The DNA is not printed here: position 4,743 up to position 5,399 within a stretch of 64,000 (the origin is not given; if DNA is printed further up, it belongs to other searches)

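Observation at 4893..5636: Arr-type rifampin ADP-ribosyltransferase domain fused to an N-terminal extension of about 100 aa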

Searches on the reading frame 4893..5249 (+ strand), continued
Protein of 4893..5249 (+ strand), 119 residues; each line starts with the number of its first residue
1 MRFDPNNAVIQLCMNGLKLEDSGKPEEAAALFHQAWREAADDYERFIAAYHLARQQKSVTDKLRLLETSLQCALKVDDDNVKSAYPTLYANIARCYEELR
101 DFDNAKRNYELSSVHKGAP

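Call 69: get_annotated_region(hit=H51, flank=6000)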
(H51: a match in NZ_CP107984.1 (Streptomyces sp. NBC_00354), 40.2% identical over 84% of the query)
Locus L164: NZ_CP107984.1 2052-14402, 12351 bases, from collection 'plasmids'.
description: Streptomyces sp. NBC_00354 plasmid unnamed1, complete sequence
organism: Streptomyces sp. NBC_00354 (NCBI taxid 2975723)
taxonomy: Bacteria; Actinomycetota; Actinomycetes; Kitasatosporales; Streptomycetaceae; Streptomyces; Streptomyces sp. NBC 00354
host: -; source: -; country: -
typing (MOB-suite, as given by PLSDB): non-mobilizable
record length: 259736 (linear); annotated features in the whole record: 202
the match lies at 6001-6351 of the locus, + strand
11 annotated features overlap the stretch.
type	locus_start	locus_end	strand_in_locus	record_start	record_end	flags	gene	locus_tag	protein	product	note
CDS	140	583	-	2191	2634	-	-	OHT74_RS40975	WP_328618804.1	hypothetical protein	-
CDS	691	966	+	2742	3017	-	-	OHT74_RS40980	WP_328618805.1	hypothetical protein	-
CDS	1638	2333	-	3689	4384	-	-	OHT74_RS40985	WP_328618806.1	hypothetical protein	-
CDS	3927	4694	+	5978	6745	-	-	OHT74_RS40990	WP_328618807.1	transposase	GO:0006313 - DNA transposition [Evidence IEA]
CDS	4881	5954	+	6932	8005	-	-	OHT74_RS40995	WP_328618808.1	MerR family transcriptional regulator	GO:0006355 - regulation of DNA-templated transcription [Evidence IEA]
CDS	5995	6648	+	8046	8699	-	-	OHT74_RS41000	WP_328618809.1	hypothetical protein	-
CDS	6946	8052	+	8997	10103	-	-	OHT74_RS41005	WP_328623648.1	IS630 family transposase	-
CDS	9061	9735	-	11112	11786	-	-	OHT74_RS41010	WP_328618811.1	hypothetical protein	-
CDS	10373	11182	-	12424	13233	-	-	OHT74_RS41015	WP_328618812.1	alpha/beta hydrolase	-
CDS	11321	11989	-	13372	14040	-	-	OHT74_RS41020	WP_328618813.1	DUF4097 family beta strand repeat-containing protein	-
CDS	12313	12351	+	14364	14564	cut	-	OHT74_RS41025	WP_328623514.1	hypothetical protein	-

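Call 70: get_annotated_region(hit=H52, flank=6000)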
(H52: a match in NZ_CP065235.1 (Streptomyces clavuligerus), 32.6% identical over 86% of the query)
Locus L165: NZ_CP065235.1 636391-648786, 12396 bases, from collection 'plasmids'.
description: Streptomyces clavuligerus strain F1D18 plasmid pF1D18A, complete sequence
organism: Streptomyces clavuligerus (NCBI taxid 1901)
taxonomy: Bacteria; Actinomycetota; Actinomycetes; Kitasatosporales; Streptomycetaceae; Streptomyces; Streptomyces clavuligerus
host: -; source: cell culture; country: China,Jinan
typing (MOB-suite, as given by PLSDB): non-mobilizable; replicon rep_cluster_12,rep_cluster_1922
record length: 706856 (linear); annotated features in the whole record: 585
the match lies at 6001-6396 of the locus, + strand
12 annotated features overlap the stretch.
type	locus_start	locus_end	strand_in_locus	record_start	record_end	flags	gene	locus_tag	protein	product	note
CDS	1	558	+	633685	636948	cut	-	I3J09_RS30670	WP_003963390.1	amidohydrolase family protein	-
CDS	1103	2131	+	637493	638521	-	-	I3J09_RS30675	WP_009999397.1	terpene synthase family protein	GO:0046246 - terpene biosynthetic process [Evidence IEA]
CDS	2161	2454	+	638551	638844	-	-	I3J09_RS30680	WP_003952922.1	hypothetical protein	-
CDS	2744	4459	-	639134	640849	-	-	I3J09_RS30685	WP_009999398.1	transcriptional regulator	-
CDS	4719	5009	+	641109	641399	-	-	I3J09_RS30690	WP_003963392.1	hypothetical protein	-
CDS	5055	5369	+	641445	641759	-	-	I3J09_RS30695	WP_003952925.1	hypothetical protein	-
CDS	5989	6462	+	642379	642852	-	-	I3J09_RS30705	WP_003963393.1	hypothetical protein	-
CDS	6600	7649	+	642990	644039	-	-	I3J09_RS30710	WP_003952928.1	DUF1259 domain-containing protein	-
CDS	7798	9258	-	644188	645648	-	-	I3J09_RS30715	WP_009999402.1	NAD-dependent succinate-semialdehyde dehydrogenase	-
CDS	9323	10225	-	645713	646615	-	-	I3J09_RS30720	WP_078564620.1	NAD(P)-dependent oxidoreductase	-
CDS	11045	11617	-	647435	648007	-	fae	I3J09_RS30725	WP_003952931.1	formaldehyde-activating enzyme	GO:0016051 - carbohydrate biosynthetic process [Evidence IEA]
CDS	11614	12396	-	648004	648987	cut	-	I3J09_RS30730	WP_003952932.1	glycine betaine ABC transporter substrate-binding protein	-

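Call 71: get_annotated_region(hit=H68, flank=6000)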
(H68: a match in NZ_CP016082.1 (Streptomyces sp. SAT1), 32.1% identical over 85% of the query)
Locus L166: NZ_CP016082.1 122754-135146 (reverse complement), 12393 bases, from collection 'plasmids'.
description: Streptomyces sp. SAT1 plasmid unnamed2, complete sequence
organism: Streptomyces sp. SAT1 (NCBI taxid 1849967)
taxonomy: Bacteria; Actinomycetota; Actinomycetes; Kitasatosporales; Streptomycetaceae; Streptomyces; Streptomyces sp. SAT1
host: -; source: Adenophora trachelioides Maxim.,single colony; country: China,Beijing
typing (MOB-suite, as given by PLSDB): non-mobilizable
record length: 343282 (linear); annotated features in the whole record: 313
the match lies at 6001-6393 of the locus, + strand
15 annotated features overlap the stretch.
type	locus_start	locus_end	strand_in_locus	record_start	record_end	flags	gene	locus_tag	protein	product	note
CDS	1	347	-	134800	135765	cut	-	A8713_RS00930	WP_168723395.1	alpha/beta hydrolase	-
CDS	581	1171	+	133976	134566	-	-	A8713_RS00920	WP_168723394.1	TetR/AcrR family transcriptional regulator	GO:0006355 - regulation of DNA-templated transcription [Evidence IEA]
CDS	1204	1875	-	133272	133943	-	-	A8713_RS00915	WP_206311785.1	TetR/AcrR family transcriptional regulator C-terminal domain-containing protein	GO:0045892 - negative regulation of DNA-templated transcription [Evidence IEA]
CDS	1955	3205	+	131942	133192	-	-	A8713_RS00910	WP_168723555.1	FAD-dependent monooxygenase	-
CDS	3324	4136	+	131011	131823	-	-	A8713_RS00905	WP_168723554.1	alpha/beta hydrolase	-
CDS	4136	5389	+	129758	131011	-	-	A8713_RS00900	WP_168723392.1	SpoIIE family protein phosphatase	-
CDS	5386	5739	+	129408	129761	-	-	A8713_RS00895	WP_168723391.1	STAS domain-containing protein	-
CDS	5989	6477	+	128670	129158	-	-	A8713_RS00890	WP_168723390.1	hypothetical protein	-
CDS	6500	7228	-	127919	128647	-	-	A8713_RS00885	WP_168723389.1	DUF4232 domain-containing protein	-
CDS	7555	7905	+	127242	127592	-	-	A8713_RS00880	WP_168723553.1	hypothetical protein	-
CDS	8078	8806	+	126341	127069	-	-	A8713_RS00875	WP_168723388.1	HAD family phosphatase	-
CDS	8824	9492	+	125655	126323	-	-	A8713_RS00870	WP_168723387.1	LysE family translocator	-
CDS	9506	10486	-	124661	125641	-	-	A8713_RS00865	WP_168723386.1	hypothetical protein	-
CDS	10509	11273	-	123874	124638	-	-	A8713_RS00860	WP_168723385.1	hypothetical protein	-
CDS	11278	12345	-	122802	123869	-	-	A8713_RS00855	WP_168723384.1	class I SAM-dependent methyltransferase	-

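Call 78: find_homologous_proteins(query=L092:3602-4021:+)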
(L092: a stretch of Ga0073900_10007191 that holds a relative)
Query L092:3602-4021:+ (140 aa): 2686 proteins with E <= 0.001 among 2687 candidates; the best 120 are listed.
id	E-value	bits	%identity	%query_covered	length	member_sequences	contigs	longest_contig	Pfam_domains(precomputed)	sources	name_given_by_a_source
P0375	1.5e-89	315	100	100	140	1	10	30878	PF00515.35,PF13181.13,PF07719.24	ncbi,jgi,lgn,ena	-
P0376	2.2e-85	302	96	99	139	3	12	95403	PF00515.35,PF13181.13,PF07719.24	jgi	jgi:tetratricopeptide (TPR) repeat protein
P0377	2.7e-85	301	95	100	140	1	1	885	PF00515.35,PF13181.13,PF07719.24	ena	-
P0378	1.3e-83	296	94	99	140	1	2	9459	PF00515.35,PF13181.13,PF07719.24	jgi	jgi:tetratricopeptide (TPR) repeat protein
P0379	3.8e-83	294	94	99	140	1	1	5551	PF00515.35,PF13181.13,PF07719.24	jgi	jgi:tetratricopeptide (TPR) repeat protein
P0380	5.3e-83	294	94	99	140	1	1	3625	PF00515.35,PF13181.13,PF07719.24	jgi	jgi:tetratricopeptide (TPR) repeat protein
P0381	2.0e-82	292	94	99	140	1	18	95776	PF00515.35,PF13181.13,PF07719.24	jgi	jgi:tetratricopeptide (TPR) repeat protein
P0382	5.4e-82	291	93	99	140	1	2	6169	PF00515.35,PF13181.13,PF07719.24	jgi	jgi:tetratricopeptide (TPR) repeat protein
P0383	2.2e-80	285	90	100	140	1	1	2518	PF13181.13,PF07719.24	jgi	jgi:rifampin ADP-ribosylating transferase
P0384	7.2e-80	284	91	99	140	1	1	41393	PF00515.35,PF13181.13,PF07719.24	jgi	jgi:tetratricopeptide (TPR) repeat protein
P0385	2.1e-79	282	89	100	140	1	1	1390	PF00515.35,PF13181.13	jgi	jgi:tetratricopeptide (TPR) repeat protein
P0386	8.2e-79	280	89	100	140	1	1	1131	-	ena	-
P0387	1.5e-78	279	87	100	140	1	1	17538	PF13181.13,PF07719.24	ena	-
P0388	2.9e-78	278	86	100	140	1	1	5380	PF13181.13,PF07719.24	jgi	jgi:tetratricopeptide (TPR) repeat protein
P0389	3.0e-78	278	86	100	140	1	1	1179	PF13181.13,PF07719.24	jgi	jgi:rifampin ADP-ribosylating transferase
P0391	4.7e-78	278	89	100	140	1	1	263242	PF00515.35,PF13181.13,PF07719.24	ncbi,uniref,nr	ncbi:tetratricopeptide repeat protein [Parapedobacter sp. 10938]|uniref:tetratricopeptide repeat pro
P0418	1.1e-74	267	83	100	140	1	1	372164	-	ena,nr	nr:hypothetical protein [uncultured Pedobacter sp.]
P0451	1.4e-71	257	82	100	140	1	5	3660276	-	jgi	jgi:tetratricopeptide (TPR) repeat protein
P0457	3.1e-71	256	80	99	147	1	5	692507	PF13181.13,PF07719.24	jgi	jgi:tetratricopeptide (TPR) repeat protein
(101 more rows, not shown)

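Call 79: find_encoding_contigs(protein=P0375, flank=4000, max_places=10)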
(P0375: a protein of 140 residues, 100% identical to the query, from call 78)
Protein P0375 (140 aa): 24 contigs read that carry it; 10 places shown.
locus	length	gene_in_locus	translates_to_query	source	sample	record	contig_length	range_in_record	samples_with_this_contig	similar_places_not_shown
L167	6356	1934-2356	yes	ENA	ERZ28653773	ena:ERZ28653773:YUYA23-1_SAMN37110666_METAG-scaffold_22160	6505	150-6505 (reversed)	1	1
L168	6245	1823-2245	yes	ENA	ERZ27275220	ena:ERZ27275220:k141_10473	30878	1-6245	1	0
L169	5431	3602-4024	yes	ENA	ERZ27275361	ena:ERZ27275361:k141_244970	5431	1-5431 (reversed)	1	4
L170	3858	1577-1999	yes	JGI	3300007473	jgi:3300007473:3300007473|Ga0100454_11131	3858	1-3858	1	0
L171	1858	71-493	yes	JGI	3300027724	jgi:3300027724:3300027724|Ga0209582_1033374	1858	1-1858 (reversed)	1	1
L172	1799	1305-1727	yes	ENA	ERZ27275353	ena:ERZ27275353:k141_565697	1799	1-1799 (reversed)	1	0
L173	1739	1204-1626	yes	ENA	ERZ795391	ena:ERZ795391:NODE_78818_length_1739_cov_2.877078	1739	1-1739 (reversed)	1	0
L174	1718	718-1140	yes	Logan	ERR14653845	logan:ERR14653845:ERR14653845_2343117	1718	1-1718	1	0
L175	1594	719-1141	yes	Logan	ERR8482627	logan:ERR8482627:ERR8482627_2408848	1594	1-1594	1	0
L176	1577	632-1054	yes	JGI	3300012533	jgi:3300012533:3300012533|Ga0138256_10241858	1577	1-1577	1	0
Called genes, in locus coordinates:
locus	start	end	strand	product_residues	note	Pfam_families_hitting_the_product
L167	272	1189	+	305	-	PF18962:Por_Secre_tail (weak)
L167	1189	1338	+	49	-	-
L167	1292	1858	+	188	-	PF00027:cNMP_binding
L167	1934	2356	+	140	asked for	PF00515:TPR_1 (faint), PF07719:TPR_2 (faint), PF13181:TPR_8 (faint)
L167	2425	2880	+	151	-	PF12120:Arr-ms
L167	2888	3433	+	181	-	PF01872:RibD_C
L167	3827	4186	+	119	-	PF18182:mCpol, PF22335:Cas10-Cmr2_palm2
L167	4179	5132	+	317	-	-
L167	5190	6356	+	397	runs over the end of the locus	-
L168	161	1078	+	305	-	PF18962:Por_Secre_tail (weak)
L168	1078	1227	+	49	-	-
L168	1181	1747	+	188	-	PF00027:cNMP_binding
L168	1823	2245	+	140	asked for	PF00515:TPR_1 (faint), PF07719:TPR_2 (faint), PF13181:TPR_8 (faint)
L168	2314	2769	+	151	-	PF12120:Arr-ms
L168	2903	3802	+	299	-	-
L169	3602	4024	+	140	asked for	PF00515:TPR_1 (faint), PF07719:TPR_2 (faint), PF13181:TPR_8 (faint)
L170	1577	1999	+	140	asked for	PF00515:TPR_1 (faint), PF07719:TPR_2 (faint), PF13181:TPR_8 (faint)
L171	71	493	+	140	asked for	PF00515:TPR_1 (faint), PF07719:TPR_2 (faint), PF13181:TPR_8 (faint)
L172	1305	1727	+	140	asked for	PF00515:TPR_1 (faint), PF07719:TPR_2 (faint), PF13181:TPR_8 (faint)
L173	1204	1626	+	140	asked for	PF00515:TPR_1 (faint), PF07719:TPR_2 (faint), PF13181:TPR_8 (faint)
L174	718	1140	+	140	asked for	PF00515:TPR_1 (faint), PF07719:TPR_2 (faint), PF13181:TPR_8 (faint)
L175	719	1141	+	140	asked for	PF00515:TPR_1 (faint), PF07719:TPR_2 (faint), PF13181:TPR_8 (faint)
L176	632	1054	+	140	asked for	PF00515:TPR_1 (faint), PF07719:TPR_2 (faint), PF13181:TPR_8 (faint)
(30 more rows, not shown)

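Call 80: find_encoding_contigs(protein=P0381, flank=4000, max_places=10)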
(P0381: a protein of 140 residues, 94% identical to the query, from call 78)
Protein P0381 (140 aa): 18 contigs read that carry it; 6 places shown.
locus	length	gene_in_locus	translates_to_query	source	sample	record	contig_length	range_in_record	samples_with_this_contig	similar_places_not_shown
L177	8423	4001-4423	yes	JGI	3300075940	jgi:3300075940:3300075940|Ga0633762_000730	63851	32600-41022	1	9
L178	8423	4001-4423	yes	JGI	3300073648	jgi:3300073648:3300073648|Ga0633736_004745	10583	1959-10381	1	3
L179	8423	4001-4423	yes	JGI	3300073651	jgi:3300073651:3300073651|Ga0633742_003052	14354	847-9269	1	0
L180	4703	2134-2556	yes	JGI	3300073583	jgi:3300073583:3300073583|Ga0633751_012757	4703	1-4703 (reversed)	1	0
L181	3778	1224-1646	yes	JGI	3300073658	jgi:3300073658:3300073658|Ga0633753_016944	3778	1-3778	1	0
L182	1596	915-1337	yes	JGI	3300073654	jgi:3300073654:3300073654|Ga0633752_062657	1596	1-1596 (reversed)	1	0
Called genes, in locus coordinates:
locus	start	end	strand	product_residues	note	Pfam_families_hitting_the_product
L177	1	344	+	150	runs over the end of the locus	-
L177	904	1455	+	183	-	PF01872:RibD_C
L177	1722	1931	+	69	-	-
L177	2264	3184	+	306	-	PF12844:HTH_19, PF13560:HTH_31 (weak), PF00805:Pentapeptide (faint), PF01381:HTH_3, PF23894:LD_SV2 (faint), PF13599:Pentapeptide_4 (weak), PF13576:Pentapeptide_3 (weak), PF13599:Pentapeptide_4 (weak)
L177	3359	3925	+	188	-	PF00027:cNMP_binding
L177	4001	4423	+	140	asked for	PF00515:TPR_1 (faint), PF07719:TPR_2 (faint), PF13181:TPR_8 (faint)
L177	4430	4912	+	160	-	PF13788:DUF4180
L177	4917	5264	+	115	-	PF12680:SnoaL_2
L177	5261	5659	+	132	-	PF08818:DUF1801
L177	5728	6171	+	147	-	PF08327:AHSA1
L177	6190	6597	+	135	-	PF07883:Cupin_2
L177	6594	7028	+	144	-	-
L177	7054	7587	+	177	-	PF01872:RibD_C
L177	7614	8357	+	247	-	PF12120:Arr-ms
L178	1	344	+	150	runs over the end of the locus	-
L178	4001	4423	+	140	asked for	PF00515:TPR_1 (faint), PF07719:TPR_2 (faint), PF13181:TPR_8 (faint)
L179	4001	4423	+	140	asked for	PF00515:TPR_1 (faint), PF07719:TPR_2 (faint), PF13181:TPR_8 (faint)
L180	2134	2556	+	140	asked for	PF00515:TPR_1 (faint), PF07719:TPR_2 (faint), PF13181:TPR_8 (faint)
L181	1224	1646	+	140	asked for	PF00515:TPR_1 (faint), PF07719:TPR_2 (faint), PF13181:TPR_8 (faint)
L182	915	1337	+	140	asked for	PF00515:TPR_1 (faint), PF07719:TPR_2 (faint), PF13181:TPR_8 (faint)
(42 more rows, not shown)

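Call 81: find_encoding_contigs(protein=P0376, flank=6000, max_places=10)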
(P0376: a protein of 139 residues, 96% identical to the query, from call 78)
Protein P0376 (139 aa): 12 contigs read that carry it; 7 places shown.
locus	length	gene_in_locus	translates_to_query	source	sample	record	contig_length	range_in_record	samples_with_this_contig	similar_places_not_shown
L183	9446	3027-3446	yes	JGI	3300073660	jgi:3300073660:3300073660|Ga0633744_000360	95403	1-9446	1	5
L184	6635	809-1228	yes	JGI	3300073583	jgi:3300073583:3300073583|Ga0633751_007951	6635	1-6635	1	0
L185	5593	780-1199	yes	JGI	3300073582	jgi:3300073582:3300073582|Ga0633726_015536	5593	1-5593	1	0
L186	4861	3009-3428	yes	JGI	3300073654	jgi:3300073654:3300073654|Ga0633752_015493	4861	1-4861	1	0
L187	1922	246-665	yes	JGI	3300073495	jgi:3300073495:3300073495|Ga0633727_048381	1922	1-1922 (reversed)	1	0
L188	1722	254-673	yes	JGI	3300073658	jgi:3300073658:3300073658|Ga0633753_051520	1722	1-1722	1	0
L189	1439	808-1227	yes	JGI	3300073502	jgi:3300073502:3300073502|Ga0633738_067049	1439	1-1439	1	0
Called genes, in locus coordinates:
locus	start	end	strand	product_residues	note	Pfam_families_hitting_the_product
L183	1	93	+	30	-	?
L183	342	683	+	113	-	-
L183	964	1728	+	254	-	PF20240:DUF6597, PF00165:HTH_AraC (faint), PF12833:HTH_18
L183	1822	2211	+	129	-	PF07166:DUF1398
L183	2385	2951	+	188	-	PF00027:cNMP_binding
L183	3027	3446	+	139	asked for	PF00515:TPR_1 (faint), PF07719:TPR_2 (faint), PF13181:TPR_8 (faint)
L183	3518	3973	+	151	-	PF12120:Arr-ms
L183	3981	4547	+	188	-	PF01872:RibD_C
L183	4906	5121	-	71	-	-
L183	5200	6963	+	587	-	PF05960:DUF885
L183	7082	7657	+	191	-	PF01872:RibD_C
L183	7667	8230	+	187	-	PF14066:DUF4256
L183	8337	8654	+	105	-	PF01022:HTH_5 (weak), PF12840:HTH_20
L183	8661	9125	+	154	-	PF08327:AHSA1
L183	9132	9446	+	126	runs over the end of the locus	PF13564:DoxX_2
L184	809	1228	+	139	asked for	PF00515:TPR_1 (faint), PF07719:TPR_2 (faint), PF13181:TPR_8 (faint)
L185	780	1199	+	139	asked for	PF00515:TPR_1 (faint), PF07719:TPR_2 (faint), PF13181:TPR_8 (faint)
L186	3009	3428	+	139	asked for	PF00515:TPR_1 (faint), PF07719:TPR_2 (faint), PF13181:TPR_8 (faint)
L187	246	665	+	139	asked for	PF00515:TPR_1 (faint), PF07719:TPR_2 (faint), PF13181:TPR_8 (faint)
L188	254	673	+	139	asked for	PF00515:TPR_1 (faint), PF07719:TPR_2 (faint), PF13181:TPR_8 (faint)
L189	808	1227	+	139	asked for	PF00515:TPR_1 (faint), PF07719:TPR_2 (faint), PF13181:TPR_8 (faint)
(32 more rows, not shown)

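Call 82: find_encoding_contigs(protein=P0457, flank=6000, max_places=10)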
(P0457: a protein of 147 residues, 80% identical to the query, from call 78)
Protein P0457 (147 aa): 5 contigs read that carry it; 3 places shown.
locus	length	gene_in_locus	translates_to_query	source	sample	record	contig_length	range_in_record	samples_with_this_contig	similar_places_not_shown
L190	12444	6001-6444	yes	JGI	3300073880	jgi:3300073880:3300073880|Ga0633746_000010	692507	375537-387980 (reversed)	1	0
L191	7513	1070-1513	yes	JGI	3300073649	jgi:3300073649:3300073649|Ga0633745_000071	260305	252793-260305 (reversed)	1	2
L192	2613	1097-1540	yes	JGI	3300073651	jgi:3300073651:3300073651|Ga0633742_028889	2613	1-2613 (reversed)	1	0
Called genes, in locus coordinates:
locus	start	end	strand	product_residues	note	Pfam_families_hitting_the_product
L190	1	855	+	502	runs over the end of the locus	PF04513:Baculo_PEP_C (faint), PF02646:RmuC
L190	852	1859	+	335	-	PF01699:Na_Ca_ex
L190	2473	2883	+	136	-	PF07609:DUF1572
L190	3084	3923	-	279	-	PF00665:rve, PF13610:DDE_Tnp_IS240 (weak), PF24764:rva_4 (weak)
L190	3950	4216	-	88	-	PF01527:HTH_Tnp_1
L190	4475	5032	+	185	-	PF00665:rve, PF24764:rva_4 (weak), PF13683:rve_3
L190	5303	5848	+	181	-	PF13302:Acetyltransf_3, PF00583:Acetyltransf_1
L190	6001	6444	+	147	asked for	PF07719:TPR_2 (faint), PF13181:TPR_8 (faint)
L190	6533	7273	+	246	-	PF09992:NAGPA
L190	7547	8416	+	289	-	PF01073:3Beta_HSD (weak), PF05368:NmrA, PF13460:NAD_binding_10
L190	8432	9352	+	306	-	PF12833:HTH_18, PF00165:HTH_AraC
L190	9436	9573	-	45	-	-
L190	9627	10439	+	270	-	PF00106:adh_short, PF01370:Epimerase, PF08659:KR, PF13561:adh_short_C2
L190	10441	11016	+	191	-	PF00027:cNMP_binding (weak)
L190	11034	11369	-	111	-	PF01638:HxlR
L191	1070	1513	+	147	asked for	PF07719:TPR_2 (faint), PF13181:TPR_8 (faint)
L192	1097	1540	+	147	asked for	PF07719:TPR_2 (faint), PF13181:TPR_8 (faint)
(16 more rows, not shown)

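Call 83: find_encoding_contigs(protein=P0391, flank=6000, max_places=4)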
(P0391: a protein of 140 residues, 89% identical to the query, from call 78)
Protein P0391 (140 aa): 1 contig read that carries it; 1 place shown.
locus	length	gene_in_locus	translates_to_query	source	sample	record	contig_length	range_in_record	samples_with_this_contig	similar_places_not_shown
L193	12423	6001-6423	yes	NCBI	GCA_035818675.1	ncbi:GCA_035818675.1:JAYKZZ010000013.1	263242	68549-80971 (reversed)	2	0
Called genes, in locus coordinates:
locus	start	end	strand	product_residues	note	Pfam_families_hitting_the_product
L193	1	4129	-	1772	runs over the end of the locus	PF02384:N6_Mtase, PF07669:Eco57I (faint), PF28553:WH_1, PF28554:DUF8437, PF00176:SNF2-rel_dom (faint), PF28555:Helicase_dom, PF00271:Helicase_C, PF28556:DUF8438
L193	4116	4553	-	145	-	PF08989:DUF1896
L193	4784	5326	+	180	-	PF07617:DUF1579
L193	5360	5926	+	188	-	PF00027:cNMP_binding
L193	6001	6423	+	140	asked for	PF07719:TPR_2 (faint), PF00515:TPR_1 (faint), PF13181:TPR_8 (faint)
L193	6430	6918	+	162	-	PF13302:Acetyltransf_3, PF00583:Acetyltransf_1 (weak)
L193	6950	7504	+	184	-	PF01872:RibD_C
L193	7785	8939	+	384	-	PF00041:fn3 (faint), PF18962:Por_Secre_tail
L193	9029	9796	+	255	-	PF00072:Response_reg, PF04397:LytTR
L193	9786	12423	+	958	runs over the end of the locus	PF16819:DUF5074 (faint), PF07494:Reg_prop (faint), PF07495:Y_Y_Y, PF06580:His_kinase, PF02518:HATPase_c (faint)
